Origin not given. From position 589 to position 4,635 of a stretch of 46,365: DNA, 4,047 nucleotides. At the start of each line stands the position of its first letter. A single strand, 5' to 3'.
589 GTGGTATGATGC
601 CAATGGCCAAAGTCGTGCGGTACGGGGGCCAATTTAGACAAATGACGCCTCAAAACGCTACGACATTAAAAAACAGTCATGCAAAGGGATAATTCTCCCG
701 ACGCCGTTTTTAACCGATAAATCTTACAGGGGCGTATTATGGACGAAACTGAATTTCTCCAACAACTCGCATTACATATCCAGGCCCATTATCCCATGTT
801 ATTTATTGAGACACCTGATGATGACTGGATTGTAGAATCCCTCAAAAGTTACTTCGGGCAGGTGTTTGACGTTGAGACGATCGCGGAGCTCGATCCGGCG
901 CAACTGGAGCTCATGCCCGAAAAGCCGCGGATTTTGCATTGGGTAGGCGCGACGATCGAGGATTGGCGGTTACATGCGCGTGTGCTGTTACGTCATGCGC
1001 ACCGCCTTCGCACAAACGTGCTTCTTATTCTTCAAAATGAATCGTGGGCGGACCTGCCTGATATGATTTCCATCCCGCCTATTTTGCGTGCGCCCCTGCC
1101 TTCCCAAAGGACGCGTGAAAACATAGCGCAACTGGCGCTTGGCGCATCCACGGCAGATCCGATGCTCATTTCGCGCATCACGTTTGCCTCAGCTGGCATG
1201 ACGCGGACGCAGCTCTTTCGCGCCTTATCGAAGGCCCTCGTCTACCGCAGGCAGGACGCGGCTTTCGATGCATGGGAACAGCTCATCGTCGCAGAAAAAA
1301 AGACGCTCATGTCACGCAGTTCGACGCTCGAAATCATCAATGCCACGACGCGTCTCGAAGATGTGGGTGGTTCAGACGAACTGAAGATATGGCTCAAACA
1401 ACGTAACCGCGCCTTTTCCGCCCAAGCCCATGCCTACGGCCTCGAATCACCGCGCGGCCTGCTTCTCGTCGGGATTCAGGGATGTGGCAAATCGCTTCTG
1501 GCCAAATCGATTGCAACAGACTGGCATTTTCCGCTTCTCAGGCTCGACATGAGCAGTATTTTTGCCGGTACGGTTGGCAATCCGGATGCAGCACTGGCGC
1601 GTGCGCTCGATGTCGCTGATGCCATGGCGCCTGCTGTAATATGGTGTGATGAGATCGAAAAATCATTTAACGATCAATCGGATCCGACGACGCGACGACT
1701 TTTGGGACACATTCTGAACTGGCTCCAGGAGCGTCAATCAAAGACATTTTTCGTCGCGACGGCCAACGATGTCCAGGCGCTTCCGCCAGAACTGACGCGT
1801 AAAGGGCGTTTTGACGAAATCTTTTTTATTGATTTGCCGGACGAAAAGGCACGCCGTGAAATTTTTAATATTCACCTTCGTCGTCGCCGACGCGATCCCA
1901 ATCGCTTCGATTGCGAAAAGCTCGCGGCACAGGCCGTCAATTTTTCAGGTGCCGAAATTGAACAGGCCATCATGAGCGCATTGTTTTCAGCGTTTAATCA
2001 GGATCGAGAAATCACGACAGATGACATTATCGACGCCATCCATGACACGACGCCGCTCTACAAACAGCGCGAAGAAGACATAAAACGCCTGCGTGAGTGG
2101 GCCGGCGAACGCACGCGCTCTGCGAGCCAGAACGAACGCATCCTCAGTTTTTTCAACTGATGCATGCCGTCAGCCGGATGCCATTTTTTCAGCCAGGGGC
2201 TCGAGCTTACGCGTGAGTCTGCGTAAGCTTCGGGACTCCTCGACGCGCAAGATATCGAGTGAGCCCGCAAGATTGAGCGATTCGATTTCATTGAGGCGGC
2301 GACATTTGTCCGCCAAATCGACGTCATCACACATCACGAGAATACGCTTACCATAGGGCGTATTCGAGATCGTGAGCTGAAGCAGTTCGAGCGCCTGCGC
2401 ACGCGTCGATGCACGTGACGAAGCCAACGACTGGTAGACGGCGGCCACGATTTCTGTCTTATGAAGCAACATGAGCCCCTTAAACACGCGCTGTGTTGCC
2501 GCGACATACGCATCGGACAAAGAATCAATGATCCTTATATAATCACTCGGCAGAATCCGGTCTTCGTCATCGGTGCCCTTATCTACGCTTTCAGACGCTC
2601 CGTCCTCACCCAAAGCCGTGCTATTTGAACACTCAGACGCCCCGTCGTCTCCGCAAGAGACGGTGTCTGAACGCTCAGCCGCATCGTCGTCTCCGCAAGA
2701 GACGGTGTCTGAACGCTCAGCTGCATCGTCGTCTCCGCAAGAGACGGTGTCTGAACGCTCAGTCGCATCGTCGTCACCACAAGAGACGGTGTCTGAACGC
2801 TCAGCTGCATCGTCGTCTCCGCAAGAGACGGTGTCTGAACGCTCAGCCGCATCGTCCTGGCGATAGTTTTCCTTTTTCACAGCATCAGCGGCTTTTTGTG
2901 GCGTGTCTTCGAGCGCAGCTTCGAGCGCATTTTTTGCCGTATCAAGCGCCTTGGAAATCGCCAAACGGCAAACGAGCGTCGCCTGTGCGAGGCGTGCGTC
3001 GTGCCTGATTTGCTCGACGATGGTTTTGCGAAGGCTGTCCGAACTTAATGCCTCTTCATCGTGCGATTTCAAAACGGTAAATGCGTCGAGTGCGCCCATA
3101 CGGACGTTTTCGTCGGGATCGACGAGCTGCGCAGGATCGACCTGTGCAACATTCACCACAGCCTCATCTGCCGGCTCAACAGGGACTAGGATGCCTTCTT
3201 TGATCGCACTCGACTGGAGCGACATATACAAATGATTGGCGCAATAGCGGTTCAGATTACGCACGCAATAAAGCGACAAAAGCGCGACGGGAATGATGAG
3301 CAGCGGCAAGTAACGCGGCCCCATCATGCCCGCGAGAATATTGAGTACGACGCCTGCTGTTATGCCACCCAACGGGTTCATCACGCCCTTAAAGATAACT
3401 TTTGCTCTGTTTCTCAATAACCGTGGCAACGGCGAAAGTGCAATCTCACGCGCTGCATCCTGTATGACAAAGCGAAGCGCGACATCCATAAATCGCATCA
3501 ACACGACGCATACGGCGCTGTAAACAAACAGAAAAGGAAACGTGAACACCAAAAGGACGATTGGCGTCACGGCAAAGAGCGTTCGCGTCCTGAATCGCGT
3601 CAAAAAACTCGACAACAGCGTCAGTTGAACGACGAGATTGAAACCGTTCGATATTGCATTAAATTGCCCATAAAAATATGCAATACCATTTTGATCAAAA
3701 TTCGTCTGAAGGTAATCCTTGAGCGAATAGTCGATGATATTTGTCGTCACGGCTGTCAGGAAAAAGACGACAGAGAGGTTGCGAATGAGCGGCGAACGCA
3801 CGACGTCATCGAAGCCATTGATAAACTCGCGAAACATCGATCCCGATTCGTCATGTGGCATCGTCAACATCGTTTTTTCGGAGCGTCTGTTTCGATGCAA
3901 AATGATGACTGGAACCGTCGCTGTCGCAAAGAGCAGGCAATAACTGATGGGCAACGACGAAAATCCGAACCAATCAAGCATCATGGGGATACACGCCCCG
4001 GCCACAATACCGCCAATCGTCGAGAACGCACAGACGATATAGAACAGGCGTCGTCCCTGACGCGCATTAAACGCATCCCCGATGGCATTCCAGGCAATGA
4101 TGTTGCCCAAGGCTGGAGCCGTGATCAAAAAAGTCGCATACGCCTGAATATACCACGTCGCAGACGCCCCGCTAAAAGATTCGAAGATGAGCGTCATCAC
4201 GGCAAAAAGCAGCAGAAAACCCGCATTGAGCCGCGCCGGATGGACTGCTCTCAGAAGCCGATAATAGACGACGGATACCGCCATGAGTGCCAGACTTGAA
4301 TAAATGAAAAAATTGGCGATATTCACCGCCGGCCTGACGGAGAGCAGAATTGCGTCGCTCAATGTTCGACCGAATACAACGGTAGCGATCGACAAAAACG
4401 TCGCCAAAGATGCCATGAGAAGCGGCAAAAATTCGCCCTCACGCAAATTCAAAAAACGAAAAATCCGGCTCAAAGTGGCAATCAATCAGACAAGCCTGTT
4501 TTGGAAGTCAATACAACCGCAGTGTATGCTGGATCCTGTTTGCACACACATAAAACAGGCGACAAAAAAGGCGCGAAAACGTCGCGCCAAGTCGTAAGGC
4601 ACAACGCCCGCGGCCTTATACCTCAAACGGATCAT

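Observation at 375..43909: Dispersed intergenic hairpin family with an invariant C-G(unpaired)-TAT / ATA-G core and freely covarying helices (at least 18 copies in 9 loci)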

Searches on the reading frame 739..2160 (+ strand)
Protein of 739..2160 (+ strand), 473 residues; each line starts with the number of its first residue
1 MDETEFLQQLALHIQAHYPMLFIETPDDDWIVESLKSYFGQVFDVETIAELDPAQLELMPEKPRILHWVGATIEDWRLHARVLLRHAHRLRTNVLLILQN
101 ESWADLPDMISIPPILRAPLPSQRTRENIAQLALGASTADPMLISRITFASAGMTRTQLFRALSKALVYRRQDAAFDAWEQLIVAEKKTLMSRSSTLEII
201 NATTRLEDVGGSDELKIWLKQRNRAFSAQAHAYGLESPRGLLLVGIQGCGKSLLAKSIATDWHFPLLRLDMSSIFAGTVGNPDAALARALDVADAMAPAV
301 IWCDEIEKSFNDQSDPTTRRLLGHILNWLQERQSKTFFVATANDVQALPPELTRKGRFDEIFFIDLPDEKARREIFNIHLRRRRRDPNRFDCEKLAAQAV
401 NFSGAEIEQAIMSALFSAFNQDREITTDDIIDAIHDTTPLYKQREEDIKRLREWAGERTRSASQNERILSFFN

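Call 13: search_protein_families(library=ncbifam, proteins=[window:739-2160:+])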
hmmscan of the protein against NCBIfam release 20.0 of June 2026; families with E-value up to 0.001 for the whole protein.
window:739-2160:+ (473 aa): 11 families
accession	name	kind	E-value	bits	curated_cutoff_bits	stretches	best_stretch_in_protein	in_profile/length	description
NF003069.1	PRK03992.1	subfamily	8.9e-27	94.2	500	1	231-435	158-370/379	proteasome-activating nucleotidase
TIGR01243.1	CDC48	subfamily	3.5e-26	91.7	802.65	1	203-421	449-675/733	CDC48 family AAA ATPase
TIGR01242.2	TIGR01242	subfamily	3.3e-25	88.8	500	1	233-436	143-354/362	proteasome-activating nucleotidase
TIGR01241.2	FtsH_fam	equivalog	1.8e-24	86.4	600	1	197-435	152-400/598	ATP-dependent zinc metalloprotease FtsH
NF047747.1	PrtsmActNtasePan2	equivalog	4.6e-21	75.5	700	1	192-434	135-389/397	proteasome-activating nucleotidase Pan2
NF047748.1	PrtsmActNtasePan1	equivalog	1.2e-20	74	750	1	231-435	175-387/405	proteasome-activating nucleotidase Pan1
NF008004.0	PRK10733.1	equivalog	5.1e-18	64.4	1008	1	203-425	148-380/644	ATP-dependent zinc metalloprotease FtsH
NF042959.1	IteA_antiphage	equivalog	6.8e-18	64.9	510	1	230-456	117-348/367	anti-phage ATPase IteA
NF041006.2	cell_div_CdvC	equivalog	1.2e-14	54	650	1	204-454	100-364/370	cell division protein CdvC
TIGR03689.1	pup_AAA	equivalog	4.3e-08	32.3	504.75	1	231-260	209-238/512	proteasome ATPase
NF003745.1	PRK05342.1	equivalog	0.00044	19.2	359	1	241-319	112-196/418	ATP-dependent Clp protease ATP-binding subunit ClpX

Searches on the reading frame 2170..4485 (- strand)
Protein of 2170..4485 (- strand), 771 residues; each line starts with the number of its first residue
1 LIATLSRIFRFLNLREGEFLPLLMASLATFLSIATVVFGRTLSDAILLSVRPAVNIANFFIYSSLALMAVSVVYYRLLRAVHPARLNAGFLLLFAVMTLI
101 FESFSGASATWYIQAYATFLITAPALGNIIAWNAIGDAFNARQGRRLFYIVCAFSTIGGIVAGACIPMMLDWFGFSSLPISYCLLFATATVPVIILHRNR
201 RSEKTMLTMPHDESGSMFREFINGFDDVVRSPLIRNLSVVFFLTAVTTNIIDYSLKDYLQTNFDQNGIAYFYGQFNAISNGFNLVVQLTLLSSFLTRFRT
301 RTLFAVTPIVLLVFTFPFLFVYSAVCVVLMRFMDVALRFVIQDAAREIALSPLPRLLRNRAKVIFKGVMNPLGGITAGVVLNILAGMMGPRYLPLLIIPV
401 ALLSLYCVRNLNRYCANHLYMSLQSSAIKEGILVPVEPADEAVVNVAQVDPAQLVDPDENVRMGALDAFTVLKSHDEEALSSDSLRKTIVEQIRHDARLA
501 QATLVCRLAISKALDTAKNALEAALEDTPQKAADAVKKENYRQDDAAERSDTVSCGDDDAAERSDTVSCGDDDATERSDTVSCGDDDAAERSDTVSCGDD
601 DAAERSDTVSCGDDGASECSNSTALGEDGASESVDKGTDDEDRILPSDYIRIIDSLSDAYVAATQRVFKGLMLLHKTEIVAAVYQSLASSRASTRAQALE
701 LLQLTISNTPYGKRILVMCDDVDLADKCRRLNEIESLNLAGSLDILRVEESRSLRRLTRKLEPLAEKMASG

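Call 13: search_protein_families(library=ncbifam, proteins=[window:2170-4485:-])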
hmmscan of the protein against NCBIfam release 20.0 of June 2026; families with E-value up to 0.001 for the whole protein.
window:2170-4485:- (771 aa): 1 family
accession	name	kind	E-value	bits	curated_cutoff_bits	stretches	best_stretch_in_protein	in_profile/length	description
TIGR00769.1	AAA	superfamily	1.9e-06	27.1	387.2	1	220-320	252-355/472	NTP/NDP exchange transporter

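Call 87: search_protein_families(library=pfam, proteins=[window:2170-4485:-], max_evalue=0.01)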
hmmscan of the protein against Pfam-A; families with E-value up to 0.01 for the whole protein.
window:2170-4485:- (771 aa): 0 families
